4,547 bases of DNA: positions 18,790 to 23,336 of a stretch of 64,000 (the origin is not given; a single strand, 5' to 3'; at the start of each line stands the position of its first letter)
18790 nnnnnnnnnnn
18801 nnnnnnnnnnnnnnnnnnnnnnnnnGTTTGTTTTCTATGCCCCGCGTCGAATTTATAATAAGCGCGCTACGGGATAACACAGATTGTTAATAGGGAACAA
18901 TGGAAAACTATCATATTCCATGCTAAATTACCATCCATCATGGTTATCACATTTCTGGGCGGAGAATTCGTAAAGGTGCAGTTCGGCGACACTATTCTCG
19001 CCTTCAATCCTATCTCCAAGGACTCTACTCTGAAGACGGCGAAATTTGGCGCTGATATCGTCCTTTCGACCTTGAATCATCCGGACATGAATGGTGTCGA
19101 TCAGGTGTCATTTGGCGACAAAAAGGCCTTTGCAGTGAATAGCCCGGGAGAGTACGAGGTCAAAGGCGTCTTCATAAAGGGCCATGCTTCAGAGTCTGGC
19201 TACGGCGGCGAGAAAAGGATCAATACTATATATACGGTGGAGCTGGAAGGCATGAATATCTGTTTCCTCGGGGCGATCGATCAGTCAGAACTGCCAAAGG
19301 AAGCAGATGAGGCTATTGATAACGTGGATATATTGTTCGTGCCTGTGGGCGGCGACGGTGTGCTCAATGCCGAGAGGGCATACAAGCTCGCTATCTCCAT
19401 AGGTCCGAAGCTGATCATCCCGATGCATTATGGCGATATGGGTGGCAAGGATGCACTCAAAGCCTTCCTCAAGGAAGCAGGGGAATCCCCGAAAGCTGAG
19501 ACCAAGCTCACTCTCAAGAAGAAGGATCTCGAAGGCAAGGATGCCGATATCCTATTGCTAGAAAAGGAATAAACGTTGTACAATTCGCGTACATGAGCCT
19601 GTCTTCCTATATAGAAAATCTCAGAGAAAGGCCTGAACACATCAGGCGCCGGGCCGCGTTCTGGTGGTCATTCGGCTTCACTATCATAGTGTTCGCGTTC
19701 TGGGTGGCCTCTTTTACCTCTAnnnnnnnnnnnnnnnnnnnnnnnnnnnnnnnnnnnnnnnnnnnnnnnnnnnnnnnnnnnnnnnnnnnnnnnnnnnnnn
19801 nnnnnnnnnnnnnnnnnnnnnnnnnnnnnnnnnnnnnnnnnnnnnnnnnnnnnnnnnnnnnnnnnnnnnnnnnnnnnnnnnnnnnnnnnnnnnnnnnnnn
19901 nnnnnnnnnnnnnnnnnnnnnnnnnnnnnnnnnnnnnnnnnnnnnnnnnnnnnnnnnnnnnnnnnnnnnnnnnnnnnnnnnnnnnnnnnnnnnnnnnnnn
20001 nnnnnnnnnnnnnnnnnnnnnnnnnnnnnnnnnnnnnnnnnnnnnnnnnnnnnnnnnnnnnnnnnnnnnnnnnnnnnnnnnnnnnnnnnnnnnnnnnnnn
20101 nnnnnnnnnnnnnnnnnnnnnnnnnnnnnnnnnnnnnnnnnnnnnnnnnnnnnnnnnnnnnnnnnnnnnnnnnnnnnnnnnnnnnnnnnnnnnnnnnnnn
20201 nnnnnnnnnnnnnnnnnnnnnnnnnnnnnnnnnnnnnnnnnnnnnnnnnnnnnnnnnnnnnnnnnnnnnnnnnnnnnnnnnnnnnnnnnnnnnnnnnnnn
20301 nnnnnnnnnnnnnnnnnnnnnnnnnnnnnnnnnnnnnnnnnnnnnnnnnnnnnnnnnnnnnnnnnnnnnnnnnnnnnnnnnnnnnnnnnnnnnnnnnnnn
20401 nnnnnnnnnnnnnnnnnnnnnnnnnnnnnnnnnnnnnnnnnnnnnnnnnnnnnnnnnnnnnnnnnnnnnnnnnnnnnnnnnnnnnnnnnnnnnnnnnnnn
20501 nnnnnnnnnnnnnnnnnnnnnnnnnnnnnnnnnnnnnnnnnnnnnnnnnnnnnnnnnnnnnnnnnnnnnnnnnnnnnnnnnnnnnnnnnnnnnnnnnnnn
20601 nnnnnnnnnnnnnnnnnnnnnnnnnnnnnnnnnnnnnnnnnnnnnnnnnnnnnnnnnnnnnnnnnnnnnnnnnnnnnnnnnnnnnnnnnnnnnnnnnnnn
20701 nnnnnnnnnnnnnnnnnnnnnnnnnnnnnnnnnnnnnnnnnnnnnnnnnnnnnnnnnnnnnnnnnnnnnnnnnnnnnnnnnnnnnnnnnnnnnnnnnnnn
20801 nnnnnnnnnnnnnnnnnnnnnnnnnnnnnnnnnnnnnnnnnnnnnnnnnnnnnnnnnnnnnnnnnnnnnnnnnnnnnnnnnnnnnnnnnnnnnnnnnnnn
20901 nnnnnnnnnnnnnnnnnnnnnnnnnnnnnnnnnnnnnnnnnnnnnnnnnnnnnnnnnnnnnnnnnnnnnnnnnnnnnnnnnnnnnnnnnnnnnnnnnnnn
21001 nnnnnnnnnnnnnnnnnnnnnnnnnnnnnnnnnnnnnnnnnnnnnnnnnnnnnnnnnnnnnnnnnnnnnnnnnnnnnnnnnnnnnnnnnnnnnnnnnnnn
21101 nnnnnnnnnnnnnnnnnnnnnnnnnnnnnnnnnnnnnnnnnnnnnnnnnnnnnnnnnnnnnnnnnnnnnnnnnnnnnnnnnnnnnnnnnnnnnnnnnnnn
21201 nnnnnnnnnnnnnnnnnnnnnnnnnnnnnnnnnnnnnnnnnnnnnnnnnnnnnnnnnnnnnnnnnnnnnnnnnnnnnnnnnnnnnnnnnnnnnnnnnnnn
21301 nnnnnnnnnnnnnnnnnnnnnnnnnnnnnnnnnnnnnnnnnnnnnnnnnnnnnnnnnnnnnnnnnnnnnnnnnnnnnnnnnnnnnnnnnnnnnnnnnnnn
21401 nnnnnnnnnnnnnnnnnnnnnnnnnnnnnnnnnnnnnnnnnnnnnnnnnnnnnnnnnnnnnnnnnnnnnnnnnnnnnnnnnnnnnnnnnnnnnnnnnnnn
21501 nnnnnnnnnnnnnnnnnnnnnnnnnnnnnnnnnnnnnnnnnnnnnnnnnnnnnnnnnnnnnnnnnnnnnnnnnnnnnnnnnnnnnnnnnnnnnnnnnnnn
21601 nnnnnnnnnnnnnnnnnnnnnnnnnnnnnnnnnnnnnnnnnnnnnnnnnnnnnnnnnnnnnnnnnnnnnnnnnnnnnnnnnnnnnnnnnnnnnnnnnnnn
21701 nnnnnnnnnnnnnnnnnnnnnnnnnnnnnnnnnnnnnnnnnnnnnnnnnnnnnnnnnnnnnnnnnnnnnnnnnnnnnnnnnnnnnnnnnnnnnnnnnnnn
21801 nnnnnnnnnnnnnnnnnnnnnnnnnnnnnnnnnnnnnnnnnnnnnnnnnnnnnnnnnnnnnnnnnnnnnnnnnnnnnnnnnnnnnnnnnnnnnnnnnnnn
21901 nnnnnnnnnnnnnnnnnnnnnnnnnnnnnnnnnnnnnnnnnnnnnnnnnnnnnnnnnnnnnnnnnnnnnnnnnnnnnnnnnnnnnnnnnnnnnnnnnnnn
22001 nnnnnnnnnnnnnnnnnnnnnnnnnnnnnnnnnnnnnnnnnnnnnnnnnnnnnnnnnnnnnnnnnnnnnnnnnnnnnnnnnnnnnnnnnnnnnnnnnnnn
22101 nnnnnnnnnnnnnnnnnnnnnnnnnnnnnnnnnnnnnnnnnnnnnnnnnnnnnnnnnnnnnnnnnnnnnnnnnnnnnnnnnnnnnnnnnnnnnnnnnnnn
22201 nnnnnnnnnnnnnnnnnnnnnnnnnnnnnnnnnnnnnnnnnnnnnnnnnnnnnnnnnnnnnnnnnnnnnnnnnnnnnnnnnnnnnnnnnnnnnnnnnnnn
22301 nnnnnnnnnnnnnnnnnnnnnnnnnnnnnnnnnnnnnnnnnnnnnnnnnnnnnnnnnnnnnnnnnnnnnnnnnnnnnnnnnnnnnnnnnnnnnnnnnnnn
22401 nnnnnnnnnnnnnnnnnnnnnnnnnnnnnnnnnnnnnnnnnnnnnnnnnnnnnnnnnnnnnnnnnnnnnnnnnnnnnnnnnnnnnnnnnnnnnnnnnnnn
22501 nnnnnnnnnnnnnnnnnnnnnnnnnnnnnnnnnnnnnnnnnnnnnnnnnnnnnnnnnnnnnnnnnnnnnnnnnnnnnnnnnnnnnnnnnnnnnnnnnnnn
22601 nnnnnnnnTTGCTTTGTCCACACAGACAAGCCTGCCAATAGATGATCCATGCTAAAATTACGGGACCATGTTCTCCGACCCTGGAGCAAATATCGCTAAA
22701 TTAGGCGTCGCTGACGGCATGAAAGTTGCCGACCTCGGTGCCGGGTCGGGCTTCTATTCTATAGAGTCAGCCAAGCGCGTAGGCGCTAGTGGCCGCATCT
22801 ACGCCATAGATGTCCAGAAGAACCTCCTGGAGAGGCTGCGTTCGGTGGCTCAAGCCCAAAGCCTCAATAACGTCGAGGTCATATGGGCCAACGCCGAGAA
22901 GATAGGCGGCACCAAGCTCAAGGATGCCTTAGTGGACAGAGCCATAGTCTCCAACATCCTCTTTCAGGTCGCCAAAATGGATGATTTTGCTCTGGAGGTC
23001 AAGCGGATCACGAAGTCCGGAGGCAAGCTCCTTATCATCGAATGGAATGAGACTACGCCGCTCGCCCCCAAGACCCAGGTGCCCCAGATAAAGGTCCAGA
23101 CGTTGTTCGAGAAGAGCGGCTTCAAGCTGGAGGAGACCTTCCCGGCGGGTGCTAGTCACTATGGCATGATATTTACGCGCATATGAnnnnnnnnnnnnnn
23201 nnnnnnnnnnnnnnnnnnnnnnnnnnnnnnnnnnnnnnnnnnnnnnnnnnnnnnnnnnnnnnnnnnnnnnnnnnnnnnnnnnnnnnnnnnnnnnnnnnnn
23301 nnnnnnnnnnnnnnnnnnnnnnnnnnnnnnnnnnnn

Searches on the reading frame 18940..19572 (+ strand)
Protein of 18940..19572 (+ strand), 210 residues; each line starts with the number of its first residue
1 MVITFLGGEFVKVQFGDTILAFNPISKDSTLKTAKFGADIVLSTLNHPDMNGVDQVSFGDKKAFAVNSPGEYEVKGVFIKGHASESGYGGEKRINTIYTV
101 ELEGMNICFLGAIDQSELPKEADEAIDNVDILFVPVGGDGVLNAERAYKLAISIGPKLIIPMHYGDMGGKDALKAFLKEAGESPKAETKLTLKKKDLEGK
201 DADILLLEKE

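Call 77: search_protein_families(library=pfam, proteins=[window:18940-19572:+], max_evalue=0.00001)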
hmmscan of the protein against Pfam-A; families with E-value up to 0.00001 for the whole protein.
window:18940-19572:+ (210 aa): 1 family
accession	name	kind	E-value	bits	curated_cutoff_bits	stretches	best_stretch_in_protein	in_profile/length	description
PF13483.12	Lactamase_B_3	-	1e-23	84.5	24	1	3-163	2-160/160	Beta-lactamase superfamily domain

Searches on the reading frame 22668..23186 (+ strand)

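Call 77: search_protein_families(library=pfam, proteins=[window:22668-23186:+], max_evalue=0.00001)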
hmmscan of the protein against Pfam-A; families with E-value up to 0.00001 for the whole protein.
window:22668-23186:+ (172 aa): 6 families
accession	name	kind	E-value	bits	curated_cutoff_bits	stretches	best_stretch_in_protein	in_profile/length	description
PF13847.12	Methyltransf_31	-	2.1e-17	63.6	27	1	16-133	3-119/145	Methyltransferase domain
PF08241.18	Methyltransf_11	-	7.6e-12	46.1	21.2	1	22-123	2-95/95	Methyltransferase domain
PF01209.24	Ubie_methyltran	-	1.2e-11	44.9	20.1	1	13-129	44-157/233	ubiE/COQ5 methyltransferase family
PF13649.12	Methyltransf_25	-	2.7e-11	44.5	27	1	20-119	1-97/97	Methyltransferase domain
PF05175.20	MTS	-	2e-06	28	23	1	15-153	30-167/170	Methyltransferase small domain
PF01728.25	FtsJ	-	5.6e-06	26.8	24.1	1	14-78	19-82/181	FtsJ-like methyltransferase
